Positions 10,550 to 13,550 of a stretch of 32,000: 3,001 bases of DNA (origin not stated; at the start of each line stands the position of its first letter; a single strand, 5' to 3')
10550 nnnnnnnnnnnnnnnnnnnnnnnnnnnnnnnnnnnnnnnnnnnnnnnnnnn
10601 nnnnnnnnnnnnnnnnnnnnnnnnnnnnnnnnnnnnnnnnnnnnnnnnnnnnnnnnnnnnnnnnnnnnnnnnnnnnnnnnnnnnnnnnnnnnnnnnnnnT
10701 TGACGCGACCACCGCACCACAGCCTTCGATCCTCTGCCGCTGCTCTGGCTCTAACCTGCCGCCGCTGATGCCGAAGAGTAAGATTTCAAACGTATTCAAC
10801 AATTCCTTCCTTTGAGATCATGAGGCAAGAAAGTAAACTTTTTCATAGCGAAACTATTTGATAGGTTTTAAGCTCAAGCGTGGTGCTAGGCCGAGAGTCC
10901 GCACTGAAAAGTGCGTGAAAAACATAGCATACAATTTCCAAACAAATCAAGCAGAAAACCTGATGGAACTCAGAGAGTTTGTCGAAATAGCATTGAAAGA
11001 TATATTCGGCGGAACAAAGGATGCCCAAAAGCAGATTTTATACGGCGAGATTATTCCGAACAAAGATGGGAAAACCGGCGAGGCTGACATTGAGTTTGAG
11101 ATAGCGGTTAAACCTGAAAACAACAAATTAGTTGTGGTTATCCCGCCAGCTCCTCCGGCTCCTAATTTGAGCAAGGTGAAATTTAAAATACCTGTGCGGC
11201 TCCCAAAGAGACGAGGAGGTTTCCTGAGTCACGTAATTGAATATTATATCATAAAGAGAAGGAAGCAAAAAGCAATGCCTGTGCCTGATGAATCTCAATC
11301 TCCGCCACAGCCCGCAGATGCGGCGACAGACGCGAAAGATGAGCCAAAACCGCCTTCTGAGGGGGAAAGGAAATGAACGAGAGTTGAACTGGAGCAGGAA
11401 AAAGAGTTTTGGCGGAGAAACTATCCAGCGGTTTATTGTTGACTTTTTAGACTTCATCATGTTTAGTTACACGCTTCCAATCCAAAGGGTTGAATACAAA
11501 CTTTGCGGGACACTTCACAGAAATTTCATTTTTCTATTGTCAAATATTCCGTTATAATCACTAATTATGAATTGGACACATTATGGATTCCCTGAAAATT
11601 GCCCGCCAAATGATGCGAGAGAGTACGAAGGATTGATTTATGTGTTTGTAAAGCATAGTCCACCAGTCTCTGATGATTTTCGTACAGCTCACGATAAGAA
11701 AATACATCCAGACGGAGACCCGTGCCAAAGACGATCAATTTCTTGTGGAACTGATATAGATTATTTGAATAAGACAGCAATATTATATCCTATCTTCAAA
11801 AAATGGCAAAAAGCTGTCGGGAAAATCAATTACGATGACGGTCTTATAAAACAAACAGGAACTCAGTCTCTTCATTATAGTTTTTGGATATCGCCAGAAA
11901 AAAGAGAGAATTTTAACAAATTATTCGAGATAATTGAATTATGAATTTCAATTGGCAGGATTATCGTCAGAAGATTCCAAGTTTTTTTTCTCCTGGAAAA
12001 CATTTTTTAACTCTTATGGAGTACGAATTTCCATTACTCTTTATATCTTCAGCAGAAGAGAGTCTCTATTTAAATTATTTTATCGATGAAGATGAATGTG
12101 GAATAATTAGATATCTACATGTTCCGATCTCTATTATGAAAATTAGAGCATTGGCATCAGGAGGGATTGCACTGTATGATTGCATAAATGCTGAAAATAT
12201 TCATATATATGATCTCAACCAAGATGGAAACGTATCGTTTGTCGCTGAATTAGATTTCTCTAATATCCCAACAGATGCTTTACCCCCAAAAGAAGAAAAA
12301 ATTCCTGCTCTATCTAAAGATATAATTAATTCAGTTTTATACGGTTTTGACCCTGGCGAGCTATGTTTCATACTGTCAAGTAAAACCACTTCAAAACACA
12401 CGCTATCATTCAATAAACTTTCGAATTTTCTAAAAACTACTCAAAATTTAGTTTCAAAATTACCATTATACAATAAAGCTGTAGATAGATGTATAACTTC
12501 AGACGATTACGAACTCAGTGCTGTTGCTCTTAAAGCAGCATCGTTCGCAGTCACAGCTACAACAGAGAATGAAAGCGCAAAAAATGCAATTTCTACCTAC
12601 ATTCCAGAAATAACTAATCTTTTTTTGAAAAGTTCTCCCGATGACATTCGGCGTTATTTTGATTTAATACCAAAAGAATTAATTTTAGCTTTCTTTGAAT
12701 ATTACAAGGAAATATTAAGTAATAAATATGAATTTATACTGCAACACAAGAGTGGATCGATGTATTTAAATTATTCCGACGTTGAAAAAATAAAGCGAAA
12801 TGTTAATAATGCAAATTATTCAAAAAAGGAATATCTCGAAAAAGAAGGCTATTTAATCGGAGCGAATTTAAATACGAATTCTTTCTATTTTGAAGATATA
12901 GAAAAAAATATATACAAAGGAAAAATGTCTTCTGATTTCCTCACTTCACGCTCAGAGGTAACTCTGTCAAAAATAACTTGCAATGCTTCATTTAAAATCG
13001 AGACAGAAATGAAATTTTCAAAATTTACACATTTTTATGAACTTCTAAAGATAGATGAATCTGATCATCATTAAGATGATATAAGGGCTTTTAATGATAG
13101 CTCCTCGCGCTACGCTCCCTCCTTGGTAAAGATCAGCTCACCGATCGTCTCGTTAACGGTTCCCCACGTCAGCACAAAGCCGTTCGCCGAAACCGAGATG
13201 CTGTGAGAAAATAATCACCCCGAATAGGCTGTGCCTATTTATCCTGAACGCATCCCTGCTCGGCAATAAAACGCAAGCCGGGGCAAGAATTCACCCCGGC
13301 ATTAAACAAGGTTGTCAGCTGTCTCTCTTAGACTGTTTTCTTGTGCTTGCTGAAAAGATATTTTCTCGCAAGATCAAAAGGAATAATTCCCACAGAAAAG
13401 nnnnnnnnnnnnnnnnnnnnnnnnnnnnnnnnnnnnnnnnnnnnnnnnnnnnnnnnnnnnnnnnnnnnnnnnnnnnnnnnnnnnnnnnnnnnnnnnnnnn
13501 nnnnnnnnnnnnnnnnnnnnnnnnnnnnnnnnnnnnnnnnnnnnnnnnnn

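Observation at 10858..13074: A+T-rich ORFan islet (three unassignable genes, two translationally coupled) directly abutting the defence-type locus: candidate novel conflict/toxin system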

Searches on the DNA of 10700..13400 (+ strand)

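Call 93: search_rna_families(source=window, start=10700, end=13400, threshold=evalue, max_evalue=1)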
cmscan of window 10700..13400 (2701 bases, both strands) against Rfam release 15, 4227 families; matches with E-value up to 1: 0.
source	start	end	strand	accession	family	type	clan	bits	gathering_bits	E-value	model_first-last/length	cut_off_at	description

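Call 110: search_dna_similar(query=L066:3941-5664:+, collection=ecoli_genomes, mode=distant, max_evalue=0.00001, max_rows=8)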
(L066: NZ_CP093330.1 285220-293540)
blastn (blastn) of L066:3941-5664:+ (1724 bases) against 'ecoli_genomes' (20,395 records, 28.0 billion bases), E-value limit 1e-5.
Records with a match: 11; places in all: 11; records where one place covers at least 80% of the query: 0.
Genomes with a match: 11 of 5426; with a place that covers at least 80% of the query: 0. Places per genome that has any: lowest 1, median 1, highest 1. On chromosomes: 11 places; on plasmids: 0.
Best place of each record, by identity: 60-80% 11.
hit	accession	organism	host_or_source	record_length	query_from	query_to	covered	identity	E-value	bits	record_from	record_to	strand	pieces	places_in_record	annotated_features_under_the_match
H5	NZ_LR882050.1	Escherichia coli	Aves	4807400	435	1720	75%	70.2%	8e-157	563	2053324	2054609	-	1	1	DUF6575 domain-containing protein | hypothetical protein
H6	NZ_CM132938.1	Escherichia coli strain 998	Homo sapiens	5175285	435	1720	75%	70.1%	3e-155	559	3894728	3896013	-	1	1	DUF6575 domain-containing protein | hypothetical protein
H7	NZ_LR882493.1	Escherichia coli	Vulpes vulpes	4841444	435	1720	75%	70.1%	3e-155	559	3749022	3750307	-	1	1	DUF6575 domain-containing protein | hypothetical protein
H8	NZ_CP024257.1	Escherichia coli O25:H16 strain F5505-C1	missing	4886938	490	682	11%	73.6%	2e-19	107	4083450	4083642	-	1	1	DUF6575 domain-containing protein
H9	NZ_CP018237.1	Escherichia coli strain 155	missing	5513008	490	682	11%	73.6%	2e-19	107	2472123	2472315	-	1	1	DUF6575 domain-containing protein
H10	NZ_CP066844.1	Escherichia coli strain Z30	Homo sapiens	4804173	490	682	11%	73.6%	2e-19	107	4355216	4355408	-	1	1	DUF6575 domain-containing protein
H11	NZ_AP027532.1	Escherichia coli strain LR-45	Homo sapiens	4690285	490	682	11%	73.6%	2e-19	107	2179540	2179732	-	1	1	DUF6575 domain-containing protein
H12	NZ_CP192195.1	Escherichia coli strain DSM 101139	clinical sample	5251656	490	682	11%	73.6%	2e-19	107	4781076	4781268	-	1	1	DUF6575 domain-containing protein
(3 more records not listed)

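Call 111: search_dna_similar(query=L064:3992-5697:+, collection=ecoli_genomes, mode=distant, max_evalue=0.00001, max_rows=8)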
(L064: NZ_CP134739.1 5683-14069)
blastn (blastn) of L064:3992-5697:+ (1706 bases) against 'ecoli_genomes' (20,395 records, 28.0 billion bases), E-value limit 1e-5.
No match.

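Call 112: get_annotated_region(hit=H5, flank=5000)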
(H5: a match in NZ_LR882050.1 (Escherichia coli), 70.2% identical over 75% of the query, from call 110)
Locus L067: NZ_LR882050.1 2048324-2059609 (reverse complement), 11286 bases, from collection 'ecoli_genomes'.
description: Escherichia coli isolate 2016-02-324 chromosome 1, complete sequence
organism: Escherichia coli (NCBI taxid 562)
replicon: chromosome; assembly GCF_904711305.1
host: Aves; source: Wild bird; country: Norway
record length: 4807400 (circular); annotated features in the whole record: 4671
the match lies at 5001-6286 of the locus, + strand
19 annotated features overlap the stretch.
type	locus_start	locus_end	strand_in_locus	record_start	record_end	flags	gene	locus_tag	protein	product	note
CDS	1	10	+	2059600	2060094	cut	yfdN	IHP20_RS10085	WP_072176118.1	PerC family transcriptional regulator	-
CDS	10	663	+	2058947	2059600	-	-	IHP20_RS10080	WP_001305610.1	phage N-6-adenine-methyltransferase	-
CDS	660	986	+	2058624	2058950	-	-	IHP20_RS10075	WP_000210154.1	LexA family transcriptional regulator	-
CDS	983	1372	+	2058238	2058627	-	-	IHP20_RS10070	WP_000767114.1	RusA family crossover junction endodeoxyribonuclease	-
CDS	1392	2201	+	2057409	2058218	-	-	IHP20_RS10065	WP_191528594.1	KilA-N domain-containing protein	-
CDS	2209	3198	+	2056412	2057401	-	-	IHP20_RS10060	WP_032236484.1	DUF968 domain-containing protein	-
CDS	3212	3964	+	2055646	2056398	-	-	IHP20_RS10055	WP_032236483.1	antitermination protein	-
CDS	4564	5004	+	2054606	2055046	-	-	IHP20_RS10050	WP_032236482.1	hypothetical protein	-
CDS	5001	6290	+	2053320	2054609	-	-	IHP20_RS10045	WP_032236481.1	DUF6575 domain-containing protein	-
CDS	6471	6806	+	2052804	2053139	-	-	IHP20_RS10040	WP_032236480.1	phage holin, lambda family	-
CDS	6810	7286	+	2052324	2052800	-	-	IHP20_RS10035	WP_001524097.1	glycoside hydrolase family 24 protein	-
CDS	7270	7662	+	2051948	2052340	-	-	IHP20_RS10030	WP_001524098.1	DUF2570 domain-containing protein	-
CDS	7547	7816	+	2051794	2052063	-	lysC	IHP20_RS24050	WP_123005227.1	Rz1-like lysis system protein LysC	-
CDS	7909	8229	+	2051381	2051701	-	-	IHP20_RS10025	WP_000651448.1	GrlR family regulatory protein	-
CDS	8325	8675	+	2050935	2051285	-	-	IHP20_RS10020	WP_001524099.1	HNH endonuclease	-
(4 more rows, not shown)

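Call 113: get_annotated_region(hit=H8, flank=5000)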
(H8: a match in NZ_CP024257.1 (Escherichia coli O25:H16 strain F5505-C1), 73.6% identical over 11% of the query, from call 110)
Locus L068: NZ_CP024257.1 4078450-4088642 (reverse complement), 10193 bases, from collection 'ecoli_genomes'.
description: Escherichia coli O25:H16 strain F5505-C1 chromosome, complete genome
organism: Escherichia coli O25:H16 strain F5505-C1 (NCBI taxid 2048780)
replicon: chromosome; assembly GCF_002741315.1
host: missing; source: missing; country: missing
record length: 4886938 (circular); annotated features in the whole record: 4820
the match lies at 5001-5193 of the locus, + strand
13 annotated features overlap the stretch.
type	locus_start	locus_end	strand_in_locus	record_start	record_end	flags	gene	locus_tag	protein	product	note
CDS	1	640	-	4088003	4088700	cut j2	-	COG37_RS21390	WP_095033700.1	IS1-like element IS1B family transposase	programmed frameshift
CDS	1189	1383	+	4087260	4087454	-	-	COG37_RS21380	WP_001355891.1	hypothetical protein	-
CDS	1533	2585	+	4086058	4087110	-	-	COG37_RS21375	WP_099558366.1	DNA-methyltransferase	-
CDS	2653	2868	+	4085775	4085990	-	essD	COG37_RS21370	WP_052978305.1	phage lysis protein EssD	-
CDS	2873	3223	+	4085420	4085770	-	-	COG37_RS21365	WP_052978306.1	YdfR family protein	-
CDS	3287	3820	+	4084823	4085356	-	-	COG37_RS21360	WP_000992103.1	lysozyme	-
CDS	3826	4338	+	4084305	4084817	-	-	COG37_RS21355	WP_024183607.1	DUF2514 domain-containing protein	-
CDS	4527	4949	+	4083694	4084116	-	-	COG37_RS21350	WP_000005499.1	hypothetical protein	-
CDS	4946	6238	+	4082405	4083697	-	-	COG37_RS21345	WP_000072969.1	DUF6575 domain-containing protein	-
CDS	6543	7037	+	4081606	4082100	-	-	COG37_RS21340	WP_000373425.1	DUF1441 family protein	-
CDS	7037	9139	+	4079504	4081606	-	-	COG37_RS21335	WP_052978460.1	phage terminase large subunit family protein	-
CDS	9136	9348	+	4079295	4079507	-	-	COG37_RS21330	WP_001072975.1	hypothetical protein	-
CDS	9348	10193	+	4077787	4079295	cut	-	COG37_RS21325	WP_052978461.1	phage portal protein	-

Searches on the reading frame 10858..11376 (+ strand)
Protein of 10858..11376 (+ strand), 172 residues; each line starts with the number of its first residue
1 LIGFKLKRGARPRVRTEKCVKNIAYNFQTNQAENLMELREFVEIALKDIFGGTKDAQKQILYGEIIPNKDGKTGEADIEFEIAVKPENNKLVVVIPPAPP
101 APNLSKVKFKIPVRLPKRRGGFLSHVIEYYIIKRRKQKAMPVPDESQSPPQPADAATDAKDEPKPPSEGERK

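Call 3: search_protein_families(library=pfam, proteins=[window:10858-11376:+], max_evalue=0.1)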
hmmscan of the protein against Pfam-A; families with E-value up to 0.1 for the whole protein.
window:10858-11376:+ (172 aa): 0 families

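Call 4: search_protein_families(library=padloc, proteins=[window:10858-11376:+], max_evalue=0.1)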
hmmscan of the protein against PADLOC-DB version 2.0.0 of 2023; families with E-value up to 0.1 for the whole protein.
window:10858-11376:+ (172 aa): 0 families

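Call 5: search_protein_families(library=ncbifam, proteins=[window:10858-11376:+], max_evalue=0.1)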
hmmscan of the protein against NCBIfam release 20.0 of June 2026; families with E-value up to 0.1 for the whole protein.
window:10858-11376:+ (172 aa): 0 families

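Call 27: search_protein_families(library=phrogs, proteins=[window:10858-11376:+], max_evalue=1)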
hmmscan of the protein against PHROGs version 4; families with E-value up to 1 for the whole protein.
window:10858-11376:+ (172 aa): 0 families

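Call 73: list_cluster_members(proteins=[window:10858-11373:+, window:10954-11373:+, window:11567-11941:+, window:11941-13071:+])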
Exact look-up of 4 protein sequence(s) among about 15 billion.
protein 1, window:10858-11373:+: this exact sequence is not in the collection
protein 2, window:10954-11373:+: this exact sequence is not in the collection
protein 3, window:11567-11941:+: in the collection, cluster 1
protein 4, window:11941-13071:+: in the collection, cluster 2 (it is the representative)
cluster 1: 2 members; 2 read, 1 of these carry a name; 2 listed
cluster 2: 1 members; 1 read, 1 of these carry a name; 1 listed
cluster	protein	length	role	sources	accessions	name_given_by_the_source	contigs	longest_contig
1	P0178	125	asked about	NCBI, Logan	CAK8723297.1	hypothetical protein LDFHOB_12885 [Candidatus Electronema aureum]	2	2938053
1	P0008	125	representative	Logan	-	-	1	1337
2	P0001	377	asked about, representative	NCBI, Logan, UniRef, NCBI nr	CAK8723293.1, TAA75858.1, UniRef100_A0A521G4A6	MAG: hypothetical protein CDV28_10397 [Candidatus Electronema aureum] | Uncharacterized protein n=1 Tax=Candidatus Electronema aureum TaxID=2005002 ...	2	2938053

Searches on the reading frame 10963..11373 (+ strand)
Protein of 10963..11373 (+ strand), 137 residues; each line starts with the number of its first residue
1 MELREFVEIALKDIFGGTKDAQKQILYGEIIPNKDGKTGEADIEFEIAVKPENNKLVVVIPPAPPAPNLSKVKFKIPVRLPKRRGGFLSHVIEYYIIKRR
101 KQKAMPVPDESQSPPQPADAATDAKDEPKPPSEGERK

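Call 76: list_cluster_members(proteins=[window:10963-11373:+])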
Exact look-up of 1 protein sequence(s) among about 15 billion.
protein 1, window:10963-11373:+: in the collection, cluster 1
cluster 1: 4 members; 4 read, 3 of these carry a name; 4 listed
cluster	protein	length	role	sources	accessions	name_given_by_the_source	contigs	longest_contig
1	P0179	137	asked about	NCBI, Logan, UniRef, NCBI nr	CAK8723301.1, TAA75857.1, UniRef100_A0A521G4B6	MAG: hypothetical protein CDV28_10396 [Candidatus Electronema aureum] | Uncharacterized protein n=1 Tax=Candidatus Electronema aureum TaxID=2005002 ...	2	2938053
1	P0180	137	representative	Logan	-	-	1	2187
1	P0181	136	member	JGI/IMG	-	hypothetical protein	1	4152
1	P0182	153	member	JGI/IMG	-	hypothetical protein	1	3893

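Call 77: search_solved_structures(query=window:10963-11373:+, max_evalue=10)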
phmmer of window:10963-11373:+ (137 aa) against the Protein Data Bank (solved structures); distinct sequences matched with E-value up to 10: 0.

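Call 78: find_related_loci(query=window:10963-11373:+, collection=viral_contigs, flank=5000)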
Query window:10963-11373:+ (137 aa) in viral_contigs; peptide patterns used: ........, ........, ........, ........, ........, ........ (x = any residue, [..] = any of these).
10 stretches matched a pattern, but none encodes a relative of the query by tblastn (E <= 1e-3).

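Call 79: find_encoding_contigs(protein=P0181, flank=4000, max_places=2)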
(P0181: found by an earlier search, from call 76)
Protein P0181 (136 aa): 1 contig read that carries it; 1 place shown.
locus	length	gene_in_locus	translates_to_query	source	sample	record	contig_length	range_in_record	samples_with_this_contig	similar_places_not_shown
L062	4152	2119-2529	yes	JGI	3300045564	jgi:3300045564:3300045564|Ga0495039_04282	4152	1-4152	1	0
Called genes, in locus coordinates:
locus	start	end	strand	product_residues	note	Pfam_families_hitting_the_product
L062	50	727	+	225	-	-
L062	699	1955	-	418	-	PF00590:TP_methylase, PF02390:Methyltransf_4 (weak)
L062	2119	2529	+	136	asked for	-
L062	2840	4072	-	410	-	PF00702:Hydrolase, PF00689:Cation_ATPase_C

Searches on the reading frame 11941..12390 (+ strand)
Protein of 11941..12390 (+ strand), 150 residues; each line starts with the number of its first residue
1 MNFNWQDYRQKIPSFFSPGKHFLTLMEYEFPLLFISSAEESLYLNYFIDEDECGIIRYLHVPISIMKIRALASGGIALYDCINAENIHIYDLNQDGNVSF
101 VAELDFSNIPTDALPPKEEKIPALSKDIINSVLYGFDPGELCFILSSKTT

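Call 88: search_protein_families(library=padloc, proteins=[window:11941-12390:+], max_evalue=10)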
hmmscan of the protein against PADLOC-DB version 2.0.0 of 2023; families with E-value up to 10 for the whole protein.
window:11941-12390:+ (150 aa): 1 family
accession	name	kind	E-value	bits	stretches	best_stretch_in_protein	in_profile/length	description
PDLC04024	PD-T4-10_B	-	8.6e-06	23.4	1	25-118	23-117/353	-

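Call 107: search_protein_families(library=pfam, proteins=[window:11941-12390:+], max_evalue=1)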
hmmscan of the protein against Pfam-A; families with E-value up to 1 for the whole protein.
window:11941-12390:+ (150 aa): 0 families
